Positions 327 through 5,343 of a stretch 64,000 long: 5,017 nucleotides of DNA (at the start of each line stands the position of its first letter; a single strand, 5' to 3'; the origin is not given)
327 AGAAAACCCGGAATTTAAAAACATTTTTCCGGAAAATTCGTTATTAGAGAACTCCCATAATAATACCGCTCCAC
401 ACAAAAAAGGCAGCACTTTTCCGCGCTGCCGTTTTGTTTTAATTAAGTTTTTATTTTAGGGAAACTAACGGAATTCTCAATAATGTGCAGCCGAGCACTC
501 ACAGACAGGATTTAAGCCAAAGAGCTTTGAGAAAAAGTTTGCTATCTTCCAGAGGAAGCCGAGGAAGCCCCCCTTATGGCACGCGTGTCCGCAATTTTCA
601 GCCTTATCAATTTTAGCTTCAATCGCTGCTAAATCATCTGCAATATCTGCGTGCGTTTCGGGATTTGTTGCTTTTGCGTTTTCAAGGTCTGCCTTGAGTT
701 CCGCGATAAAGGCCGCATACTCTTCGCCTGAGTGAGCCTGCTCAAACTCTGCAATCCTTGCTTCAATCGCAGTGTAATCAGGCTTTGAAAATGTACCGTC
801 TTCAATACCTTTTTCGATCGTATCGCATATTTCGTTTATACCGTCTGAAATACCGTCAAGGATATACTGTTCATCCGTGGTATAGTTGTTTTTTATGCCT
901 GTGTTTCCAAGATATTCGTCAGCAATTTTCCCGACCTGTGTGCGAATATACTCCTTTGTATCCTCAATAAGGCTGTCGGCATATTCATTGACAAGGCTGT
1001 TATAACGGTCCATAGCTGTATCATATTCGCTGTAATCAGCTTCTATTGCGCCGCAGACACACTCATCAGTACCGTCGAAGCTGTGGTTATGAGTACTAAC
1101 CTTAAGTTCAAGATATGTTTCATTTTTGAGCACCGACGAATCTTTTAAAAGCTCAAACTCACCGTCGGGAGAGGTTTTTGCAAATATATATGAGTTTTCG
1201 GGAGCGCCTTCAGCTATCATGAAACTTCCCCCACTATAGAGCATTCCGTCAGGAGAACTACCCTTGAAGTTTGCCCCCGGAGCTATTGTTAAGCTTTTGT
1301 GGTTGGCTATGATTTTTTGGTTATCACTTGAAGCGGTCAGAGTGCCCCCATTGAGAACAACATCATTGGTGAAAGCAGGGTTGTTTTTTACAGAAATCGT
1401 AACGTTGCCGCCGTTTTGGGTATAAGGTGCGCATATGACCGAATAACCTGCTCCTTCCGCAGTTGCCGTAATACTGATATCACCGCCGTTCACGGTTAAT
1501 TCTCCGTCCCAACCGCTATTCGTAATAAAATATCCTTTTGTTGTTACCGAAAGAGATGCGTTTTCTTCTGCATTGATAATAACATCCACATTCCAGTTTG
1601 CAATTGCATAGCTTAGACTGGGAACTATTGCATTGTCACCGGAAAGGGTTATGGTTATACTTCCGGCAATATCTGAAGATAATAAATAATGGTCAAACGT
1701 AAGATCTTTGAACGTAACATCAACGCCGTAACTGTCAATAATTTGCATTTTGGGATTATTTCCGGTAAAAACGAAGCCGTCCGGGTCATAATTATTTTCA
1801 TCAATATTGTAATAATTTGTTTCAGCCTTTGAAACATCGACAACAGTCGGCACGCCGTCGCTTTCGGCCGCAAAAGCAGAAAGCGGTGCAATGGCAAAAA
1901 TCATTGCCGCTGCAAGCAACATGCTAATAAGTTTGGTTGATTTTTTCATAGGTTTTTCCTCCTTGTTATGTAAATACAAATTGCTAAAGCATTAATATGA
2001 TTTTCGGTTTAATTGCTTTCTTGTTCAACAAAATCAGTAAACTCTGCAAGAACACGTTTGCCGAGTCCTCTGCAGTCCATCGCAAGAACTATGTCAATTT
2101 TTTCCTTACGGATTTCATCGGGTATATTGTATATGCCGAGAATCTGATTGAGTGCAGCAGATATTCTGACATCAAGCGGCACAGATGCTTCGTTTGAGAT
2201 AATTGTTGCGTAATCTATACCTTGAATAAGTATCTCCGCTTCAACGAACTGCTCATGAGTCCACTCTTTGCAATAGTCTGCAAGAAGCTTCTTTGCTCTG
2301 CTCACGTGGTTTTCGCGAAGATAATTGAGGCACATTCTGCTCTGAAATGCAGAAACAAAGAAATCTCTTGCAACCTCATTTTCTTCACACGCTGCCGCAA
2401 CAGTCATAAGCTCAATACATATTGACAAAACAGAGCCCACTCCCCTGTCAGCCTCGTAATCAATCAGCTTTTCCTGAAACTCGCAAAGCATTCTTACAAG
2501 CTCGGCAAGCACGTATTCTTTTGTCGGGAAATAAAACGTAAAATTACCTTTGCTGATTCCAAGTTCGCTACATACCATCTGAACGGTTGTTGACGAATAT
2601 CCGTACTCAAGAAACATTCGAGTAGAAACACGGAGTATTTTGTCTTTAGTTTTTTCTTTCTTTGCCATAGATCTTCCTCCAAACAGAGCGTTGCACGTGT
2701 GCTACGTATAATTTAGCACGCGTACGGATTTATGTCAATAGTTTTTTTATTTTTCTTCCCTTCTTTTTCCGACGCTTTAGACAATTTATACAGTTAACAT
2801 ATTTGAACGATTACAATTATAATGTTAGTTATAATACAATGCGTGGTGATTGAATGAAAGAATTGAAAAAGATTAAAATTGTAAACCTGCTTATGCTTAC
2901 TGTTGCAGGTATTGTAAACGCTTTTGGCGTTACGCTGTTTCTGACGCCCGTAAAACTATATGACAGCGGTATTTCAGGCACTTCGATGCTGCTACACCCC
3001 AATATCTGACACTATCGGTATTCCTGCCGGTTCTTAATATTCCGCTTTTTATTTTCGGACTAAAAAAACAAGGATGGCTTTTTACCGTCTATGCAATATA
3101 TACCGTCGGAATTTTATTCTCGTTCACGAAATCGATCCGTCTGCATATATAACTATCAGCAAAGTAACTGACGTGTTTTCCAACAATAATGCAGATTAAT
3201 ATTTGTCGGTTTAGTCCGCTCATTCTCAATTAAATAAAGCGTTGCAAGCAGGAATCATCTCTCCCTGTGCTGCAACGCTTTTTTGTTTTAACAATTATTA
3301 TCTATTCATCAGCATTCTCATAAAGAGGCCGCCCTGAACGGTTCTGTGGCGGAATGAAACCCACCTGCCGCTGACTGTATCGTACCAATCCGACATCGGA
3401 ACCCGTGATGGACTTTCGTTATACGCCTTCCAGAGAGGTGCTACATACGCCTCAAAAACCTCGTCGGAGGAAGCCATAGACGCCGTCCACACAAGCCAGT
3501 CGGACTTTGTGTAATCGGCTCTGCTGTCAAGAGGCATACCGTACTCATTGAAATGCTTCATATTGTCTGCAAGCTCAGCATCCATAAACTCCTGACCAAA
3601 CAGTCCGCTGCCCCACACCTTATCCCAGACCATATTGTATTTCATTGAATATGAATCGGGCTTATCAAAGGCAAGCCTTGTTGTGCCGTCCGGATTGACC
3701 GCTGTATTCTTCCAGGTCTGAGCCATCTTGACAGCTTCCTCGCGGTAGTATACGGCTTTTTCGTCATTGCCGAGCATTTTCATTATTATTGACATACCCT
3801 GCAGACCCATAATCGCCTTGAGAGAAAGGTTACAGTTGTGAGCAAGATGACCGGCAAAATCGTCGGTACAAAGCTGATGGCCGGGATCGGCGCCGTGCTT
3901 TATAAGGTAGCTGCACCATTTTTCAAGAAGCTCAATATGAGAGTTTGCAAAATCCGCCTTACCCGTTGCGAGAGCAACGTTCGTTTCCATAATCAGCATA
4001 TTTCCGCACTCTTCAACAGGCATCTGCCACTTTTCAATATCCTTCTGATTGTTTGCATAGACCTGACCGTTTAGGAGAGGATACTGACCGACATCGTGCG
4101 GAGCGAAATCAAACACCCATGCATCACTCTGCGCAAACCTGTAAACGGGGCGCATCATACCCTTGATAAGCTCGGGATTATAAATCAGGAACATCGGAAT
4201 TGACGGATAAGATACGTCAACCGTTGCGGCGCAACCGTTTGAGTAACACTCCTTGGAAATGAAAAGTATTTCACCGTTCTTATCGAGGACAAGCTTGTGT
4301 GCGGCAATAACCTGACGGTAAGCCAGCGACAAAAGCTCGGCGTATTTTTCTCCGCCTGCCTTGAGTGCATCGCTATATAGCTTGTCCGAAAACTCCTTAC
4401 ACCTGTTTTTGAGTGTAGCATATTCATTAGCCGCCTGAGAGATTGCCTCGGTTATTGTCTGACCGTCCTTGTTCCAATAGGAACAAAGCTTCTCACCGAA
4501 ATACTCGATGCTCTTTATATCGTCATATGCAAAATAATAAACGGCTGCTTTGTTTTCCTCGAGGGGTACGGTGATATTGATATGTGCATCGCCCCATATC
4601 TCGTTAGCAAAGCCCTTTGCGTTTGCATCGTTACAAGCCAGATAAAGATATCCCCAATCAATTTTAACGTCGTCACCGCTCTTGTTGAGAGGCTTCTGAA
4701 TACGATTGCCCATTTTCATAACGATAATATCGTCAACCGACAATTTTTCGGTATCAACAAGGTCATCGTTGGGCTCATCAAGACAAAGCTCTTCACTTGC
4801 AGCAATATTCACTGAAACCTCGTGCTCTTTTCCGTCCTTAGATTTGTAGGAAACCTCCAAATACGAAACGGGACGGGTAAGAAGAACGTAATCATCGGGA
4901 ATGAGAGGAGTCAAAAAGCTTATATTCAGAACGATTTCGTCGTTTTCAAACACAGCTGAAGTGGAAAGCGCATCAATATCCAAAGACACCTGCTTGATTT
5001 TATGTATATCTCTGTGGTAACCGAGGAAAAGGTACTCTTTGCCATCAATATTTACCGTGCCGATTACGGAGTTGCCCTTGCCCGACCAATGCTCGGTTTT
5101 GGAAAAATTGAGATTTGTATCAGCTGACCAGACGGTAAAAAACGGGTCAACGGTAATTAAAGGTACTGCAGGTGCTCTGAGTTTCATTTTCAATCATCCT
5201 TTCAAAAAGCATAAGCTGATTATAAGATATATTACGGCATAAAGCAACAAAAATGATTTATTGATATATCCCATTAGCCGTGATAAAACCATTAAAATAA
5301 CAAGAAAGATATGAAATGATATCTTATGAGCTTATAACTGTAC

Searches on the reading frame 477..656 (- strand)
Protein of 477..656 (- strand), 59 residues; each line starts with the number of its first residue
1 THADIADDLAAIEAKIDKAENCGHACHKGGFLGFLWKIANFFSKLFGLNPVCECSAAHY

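Call 70: predict_structure(alignment_id=A7)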
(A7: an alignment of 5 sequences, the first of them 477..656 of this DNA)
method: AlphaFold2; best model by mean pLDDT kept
length: 59 residues; sequences in the alignment: 5
mean_pLDDT: 64.0   pTM: 0.34
mean pLDDT of the five models: 64.0, 58.2, 56.6, 55.5, 53.8
residues with pLDDT >= 90: 0; 70-90: 16; 50-70: 40; < 50: 3
segments of 3 or more residues with pLDDT < 50: 57-59
pLDDT, mean of each block of 10 residues (from residue 1): 63 62 64 73 67 53
secondary structure, 60 per line:
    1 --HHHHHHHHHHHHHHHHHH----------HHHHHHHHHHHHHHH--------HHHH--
elements in order: H3-20 H31-45 H54-57

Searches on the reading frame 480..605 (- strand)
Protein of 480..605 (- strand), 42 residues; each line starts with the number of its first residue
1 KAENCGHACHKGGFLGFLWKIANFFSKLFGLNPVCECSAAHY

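Call 36: find_homologous_proteins(query=A5, max_evalue=0.01)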
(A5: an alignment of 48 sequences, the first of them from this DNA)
Query A5 (48 sequences) (42 aa, profile of the alignment): 4 proteins with E <= 0.01 among 5 candidates.
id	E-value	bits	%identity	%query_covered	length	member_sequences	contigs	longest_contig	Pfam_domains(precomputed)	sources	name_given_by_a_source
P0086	4.0e-21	92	60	100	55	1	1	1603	-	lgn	-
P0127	1.5e-19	87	66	90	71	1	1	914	-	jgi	jgi:hypothetical protein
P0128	8.3e-19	85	54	98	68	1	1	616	-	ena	-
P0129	8.8e-19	85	54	98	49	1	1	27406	-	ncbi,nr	ncbi:MAG: hypothetical protein IJC45_00315 [Clostridia bacterium]|nr:hypothetical protein [Clostridi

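Call 59: search_solved_structures(query=A5, max_evalue=10, show_alignments=2)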
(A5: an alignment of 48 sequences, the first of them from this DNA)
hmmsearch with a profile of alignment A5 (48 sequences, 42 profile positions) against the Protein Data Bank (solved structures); distinct sequences matched with E-value up to 10: 10.
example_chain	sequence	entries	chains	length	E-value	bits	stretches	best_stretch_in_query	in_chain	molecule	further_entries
4i8m_A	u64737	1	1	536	0.29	14.4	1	23-40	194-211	Ryanodine receptor 1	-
4i37_A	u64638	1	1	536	0.29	14.4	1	23-40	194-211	Ryanodine receptor 1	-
4i1e_A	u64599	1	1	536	0.29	14.4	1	23-40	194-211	Ryanodine receptor 1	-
4i3n_A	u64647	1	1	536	0.29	14.4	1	23-40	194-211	Ryanodine receptor 1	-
4i2s_A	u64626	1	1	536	0.29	14.4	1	23-40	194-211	Ryanodine receptor 1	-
4i7i_A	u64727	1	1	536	0.29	14.4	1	23-40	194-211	Ryanodine receptor 1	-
4i0y_A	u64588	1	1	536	0.29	14.4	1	23-40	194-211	Ryanodine receptor 1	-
4i6i_A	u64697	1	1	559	0.29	14.4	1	23-40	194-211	Ryanodine receptor 1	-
2xoa_A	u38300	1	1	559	0.3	14.4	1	23-40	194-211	RYANODINE RECEPTOR 1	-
3hsm_A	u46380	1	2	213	0.33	14.3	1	23-38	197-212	Ryanodine receptor 1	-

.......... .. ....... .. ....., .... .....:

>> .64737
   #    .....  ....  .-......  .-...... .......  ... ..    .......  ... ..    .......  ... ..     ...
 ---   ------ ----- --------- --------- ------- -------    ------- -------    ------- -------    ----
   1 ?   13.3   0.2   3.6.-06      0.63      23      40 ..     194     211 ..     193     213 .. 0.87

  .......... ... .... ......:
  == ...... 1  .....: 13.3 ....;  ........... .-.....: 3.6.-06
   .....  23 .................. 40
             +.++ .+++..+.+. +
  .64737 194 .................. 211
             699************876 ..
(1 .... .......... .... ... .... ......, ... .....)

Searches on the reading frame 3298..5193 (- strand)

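Call 23: search_protein_families(library=pfam, proteins=[window:3298-5193:-], max_evalue=0.001)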
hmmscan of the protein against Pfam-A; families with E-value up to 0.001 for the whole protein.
window:3298-5193:- (631 aa): 3 families
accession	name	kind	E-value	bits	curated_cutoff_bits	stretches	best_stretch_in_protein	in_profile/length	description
PF16335.10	GtaA_6_Hairpin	-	1.6e-127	426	24.9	1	281-626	1-342/343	Glutaminase A six helical-hairpin domain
PF17168.10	DUF5127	-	4.5e-34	118.7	28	2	78-190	3-112/229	Domain of unknown function (DUF5127)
PF16334.10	DUF4964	-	2.6e-18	66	30.7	1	2-60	21-79/88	Domain of unknown function (DUF4964)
